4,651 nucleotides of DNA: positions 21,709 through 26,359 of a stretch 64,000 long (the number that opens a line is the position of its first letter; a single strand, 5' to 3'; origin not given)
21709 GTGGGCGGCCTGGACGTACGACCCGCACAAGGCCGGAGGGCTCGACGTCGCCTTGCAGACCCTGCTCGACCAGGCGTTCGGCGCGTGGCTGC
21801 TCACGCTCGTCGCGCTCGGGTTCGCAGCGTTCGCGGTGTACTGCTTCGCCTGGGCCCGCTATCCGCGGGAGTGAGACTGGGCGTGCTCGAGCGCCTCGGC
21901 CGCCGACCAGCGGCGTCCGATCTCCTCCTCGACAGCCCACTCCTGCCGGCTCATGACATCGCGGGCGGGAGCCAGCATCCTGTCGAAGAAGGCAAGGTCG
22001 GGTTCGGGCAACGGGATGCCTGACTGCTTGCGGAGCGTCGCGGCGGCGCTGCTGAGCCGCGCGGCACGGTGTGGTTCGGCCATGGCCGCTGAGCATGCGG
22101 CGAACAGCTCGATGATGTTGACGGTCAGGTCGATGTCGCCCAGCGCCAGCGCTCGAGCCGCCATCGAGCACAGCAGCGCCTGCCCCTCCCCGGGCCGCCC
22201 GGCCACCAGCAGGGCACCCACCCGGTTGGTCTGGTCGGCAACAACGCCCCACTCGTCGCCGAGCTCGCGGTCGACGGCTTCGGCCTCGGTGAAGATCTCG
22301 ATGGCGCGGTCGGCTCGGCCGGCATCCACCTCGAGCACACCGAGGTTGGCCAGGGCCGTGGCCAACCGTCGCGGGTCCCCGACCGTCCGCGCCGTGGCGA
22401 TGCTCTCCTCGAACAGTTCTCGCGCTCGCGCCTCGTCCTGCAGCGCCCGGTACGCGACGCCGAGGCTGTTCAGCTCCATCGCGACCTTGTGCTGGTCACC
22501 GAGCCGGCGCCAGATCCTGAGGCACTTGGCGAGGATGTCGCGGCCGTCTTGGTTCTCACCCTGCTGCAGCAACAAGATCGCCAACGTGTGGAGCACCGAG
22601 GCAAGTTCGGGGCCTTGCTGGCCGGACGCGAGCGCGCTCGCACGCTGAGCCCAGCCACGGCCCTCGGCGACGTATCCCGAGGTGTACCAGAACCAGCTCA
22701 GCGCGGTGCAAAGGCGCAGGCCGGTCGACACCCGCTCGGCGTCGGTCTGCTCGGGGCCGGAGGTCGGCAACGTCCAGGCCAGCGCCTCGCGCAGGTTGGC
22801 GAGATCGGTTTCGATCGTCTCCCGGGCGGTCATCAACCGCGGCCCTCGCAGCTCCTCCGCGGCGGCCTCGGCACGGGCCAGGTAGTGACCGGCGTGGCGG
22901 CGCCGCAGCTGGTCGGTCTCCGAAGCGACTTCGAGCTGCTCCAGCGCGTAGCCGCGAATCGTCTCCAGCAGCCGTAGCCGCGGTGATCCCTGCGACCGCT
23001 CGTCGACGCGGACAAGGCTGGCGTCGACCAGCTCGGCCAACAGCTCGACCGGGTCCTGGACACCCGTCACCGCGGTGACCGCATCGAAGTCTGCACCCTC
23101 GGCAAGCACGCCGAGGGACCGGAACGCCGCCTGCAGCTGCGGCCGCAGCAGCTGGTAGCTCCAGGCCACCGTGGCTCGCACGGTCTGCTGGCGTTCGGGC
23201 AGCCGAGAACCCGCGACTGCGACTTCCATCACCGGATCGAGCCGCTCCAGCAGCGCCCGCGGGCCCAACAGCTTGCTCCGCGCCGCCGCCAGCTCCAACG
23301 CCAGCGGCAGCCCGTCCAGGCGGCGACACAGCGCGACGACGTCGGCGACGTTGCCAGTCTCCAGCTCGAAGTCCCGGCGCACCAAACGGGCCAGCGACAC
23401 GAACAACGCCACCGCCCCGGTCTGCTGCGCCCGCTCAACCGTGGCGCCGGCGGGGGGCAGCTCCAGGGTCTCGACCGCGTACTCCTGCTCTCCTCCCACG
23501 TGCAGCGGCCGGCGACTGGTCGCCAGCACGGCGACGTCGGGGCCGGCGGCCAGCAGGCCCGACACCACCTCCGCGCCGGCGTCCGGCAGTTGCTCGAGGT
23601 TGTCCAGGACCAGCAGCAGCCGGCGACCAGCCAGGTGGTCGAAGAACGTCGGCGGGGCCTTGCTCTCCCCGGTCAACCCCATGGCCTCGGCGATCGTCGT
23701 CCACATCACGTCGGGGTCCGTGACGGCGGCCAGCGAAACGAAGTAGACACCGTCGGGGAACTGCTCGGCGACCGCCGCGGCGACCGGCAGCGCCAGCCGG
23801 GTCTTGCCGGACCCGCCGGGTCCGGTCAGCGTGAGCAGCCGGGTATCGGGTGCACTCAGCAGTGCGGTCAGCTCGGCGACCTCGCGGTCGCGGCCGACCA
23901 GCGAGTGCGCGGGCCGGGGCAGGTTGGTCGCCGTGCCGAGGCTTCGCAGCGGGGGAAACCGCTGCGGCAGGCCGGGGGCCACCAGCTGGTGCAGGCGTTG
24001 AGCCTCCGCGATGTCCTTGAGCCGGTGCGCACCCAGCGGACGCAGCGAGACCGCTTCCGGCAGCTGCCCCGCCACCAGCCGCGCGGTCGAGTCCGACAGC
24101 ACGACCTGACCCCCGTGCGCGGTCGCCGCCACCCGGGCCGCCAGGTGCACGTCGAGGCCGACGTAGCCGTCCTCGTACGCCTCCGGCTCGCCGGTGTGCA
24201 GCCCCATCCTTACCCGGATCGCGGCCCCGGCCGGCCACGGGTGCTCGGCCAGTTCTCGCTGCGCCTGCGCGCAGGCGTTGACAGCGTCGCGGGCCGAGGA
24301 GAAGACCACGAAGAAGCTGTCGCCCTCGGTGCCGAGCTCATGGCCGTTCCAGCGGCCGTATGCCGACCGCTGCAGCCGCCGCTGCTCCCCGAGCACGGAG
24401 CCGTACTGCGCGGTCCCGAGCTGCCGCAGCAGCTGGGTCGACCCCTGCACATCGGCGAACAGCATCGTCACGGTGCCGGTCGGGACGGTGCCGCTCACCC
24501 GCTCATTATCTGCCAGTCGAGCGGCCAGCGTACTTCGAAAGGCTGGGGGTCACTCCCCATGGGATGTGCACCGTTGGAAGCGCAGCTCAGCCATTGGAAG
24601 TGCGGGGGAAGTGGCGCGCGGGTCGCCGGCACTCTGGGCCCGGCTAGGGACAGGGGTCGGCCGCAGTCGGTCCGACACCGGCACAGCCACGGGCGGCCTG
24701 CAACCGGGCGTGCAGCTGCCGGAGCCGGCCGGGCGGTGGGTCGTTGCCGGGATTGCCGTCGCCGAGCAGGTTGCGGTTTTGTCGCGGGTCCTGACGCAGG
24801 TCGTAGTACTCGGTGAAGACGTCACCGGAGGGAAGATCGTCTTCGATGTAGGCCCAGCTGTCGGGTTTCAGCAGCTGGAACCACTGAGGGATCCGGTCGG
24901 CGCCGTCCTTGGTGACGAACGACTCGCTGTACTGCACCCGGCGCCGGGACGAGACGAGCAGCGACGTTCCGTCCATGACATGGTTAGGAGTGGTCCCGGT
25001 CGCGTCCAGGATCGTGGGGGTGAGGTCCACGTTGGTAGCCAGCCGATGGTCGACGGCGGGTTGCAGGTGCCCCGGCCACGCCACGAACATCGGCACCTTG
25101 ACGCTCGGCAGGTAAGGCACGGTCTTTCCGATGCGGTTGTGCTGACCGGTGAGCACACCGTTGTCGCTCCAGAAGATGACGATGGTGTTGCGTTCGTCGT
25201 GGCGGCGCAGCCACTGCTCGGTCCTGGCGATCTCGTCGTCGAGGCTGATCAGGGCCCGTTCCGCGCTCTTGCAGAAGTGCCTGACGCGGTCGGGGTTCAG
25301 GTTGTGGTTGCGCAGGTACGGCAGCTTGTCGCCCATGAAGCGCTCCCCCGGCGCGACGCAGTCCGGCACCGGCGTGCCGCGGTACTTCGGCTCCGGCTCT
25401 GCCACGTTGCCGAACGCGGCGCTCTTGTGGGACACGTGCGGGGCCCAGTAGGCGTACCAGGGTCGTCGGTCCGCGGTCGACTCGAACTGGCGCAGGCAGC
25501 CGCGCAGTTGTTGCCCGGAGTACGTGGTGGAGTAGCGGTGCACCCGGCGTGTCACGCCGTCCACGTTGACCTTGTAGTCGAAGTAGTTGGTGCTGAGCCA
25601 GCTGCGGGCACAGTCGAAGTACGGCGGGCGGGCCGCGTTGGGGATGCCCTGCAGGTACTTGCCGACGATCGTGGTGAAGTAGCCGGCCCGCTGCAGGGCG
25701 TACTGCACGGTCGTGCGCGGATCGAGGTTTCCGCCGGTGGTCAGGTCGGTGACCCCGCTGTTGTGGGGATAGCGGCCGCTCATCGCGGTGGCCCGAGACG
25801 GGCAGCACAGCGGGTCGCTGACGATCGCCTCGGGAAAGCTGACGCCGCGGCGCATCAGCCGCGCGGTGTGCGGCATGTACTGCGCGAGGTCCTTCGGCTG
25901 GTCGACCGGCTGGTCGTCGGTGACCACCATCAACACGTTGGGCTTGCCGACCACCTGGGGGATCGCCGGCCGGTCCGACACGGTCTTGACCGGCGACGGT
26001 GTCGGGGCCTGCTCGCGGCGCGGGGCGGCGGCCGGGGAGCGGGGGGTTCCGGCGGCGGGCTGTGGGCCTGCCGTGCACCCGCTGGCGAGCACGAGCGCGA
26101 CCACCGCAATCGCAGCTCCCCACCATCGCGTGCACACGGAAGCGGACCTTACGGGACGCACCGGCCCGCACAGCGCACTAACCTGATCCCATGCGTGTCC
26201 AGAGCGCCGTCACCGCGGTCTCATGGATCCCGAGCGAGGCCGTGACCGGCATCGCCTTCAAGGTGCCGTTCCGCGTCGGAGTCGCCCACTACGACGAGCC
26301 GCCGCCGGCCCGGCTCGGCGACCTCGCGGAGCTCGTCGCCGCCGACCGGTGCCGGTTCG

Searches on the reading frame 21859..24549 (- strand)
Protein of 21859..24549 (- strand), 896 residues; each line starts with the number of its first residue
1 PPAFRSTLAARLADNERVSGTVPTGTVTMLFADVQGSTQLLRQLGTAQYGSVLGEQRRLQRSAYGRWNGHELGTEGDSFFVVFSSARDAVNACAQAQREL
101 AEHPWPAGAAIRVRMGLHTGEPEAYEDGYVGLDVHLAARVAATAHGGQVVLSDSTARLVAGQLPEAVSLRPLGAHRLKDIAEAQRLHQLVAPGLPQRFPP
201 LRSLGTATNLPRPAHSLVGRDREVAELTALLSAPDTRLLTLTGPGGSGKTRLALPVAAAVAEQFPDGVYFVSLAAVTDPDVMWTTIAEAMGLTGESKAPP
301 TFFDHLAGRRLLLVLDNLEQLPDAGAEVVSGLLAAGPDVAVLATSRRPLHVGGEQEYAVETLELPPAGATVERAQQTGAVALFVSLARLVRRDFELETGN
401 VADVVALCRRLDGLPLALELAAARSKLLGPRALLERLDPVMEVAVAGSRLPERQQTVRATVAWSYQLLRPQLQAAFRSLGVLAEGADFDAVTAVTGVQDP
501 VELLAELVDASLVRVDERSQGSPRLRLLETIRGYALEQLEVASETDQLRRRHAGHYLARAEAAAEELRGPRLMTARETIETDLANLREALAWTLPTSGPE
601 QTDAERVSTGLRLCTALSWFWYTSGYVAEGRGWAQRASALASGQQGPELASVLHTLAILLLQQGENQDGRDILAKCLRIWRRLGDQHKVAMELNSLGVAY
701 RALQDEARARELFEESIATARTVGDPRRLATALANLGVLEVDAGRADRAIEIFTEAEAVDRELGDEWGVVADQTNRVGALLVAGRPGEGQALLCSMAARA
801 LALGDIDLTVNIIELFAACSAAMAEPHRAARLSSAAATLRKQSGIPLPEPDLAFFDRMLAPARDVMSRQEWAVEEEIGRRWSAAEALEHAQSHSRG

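Call 7: search_protein_families(library=pfam, proteins=[window:21859-24549:-], max_evalue=0.01)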
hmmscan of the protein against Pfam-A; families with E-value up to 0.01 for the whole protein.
window:21859-24549:- (896 aa): 14 families
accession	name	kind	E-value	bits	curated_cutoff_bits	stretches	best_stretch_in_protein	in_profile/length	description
PF13424.12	TPR_12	-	1.1e-19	70.9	30.1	2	649-721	2-76/77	Tetratricopeptide repeat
PF13374.12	TPR_10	-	9.9e-13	48.1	27.5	2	649-683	1-35/42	Tetratricopeptide repeat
PF13191.12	AAA_16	-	7.2e-10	40.1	32.6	1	217-278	2-63/167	AAA ATPase domain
PF00211.25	Guanylate_cyc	-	5.2e-09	36.4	21.9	1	24-160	6-156/183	Adenylate and Guanylate cyclase catalytic domain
PF13401.12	AAA_22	-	2.9e-07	31.3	27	1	237-323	6-98/130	AAA domain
PF07719.23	TPR_2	-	2.4e-06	27.7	27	0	692-718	3-29/34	Tetratricopeptide repeat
PF00931.28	NB-ARC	-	0.00015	21.5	23.5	1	224-319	5-110/248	NB-ARC domain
PF13181.12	TPR_8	-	0.00016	22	25.7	0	694-718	5-29/34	Tetratricopeptide repeat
PF13481.12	AAA_25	-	0.00047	20.3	27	1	234-263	31-62/195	AAA domain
PF25199.1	nSTAND_NTPase5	-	0.00075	19.8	34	1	227-346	32-133/145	Novel STAND NTPase 5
PF13176.12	TPR_7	-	0.0011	19.4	27.9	0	693-726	2-35/36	Tetratricopeptide repeat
PF05729.18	NACHT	-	0.0022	18.3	26.7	1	238-346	2-129/167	NACHT domain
PF00515.34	TPR_1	-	0.0035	17.6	27.8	0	692-718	3-29/34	Tetratricopeptide repeat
PF20720.3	nSTAND3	-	0.0063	16.7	27.2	0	236-277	17-55/155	Novel STAND NTPase 3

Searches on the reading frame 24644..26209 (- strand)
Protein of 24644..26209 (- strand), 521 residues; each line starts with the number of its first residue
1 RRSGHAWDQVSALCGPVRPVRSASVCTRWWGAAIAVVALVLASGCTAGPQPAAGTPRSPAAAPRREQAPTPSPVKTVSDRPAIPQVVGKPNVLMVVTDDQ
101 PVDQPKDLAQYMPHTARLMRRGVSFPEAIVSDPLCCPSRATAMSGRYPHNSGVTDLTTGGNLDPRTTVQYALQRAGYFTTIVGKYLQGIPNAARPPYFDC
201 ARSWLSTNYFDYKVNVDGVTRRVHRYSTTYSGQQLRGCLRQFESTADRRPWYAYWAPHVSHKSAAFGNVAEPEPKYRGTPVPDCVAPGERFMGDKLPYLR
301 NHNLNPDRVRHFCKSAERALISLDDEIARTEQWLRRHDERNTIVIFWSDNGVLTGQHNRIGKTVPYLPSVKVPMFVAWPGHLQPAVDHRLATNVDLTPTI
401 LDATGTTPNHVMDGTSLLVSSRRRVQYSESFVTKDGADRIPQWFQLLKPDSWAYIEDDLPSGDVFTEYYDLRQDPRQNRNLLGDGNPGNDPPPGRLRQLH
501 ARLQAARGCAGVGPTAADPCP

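Call 7: search_protein_families(library=pfam, proteins=[window:24644-26209:-], max_evalue=0.01)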
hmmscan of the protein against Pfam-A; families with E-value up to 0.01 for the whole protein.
window:24644-26209:- (521 aa): 3 families
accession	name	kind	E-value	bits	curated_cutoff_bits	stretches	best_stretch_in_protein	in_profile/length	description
PF00884.28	Sulfatase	-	6e-38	131.3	25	1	90-405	1-300/301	Sulfatase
PF16347.10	SGSH_C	-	1.9e-09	38.3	29.3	1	355-484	1-134/154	N-sulphoglucosamine sulphohydrolase, C-terminal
PF01663.27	Phosphodiest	-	2.7e-06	27.7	23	1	106-374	15-244/342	Type I phosphodiesterase / nucleotide pyrophosphatase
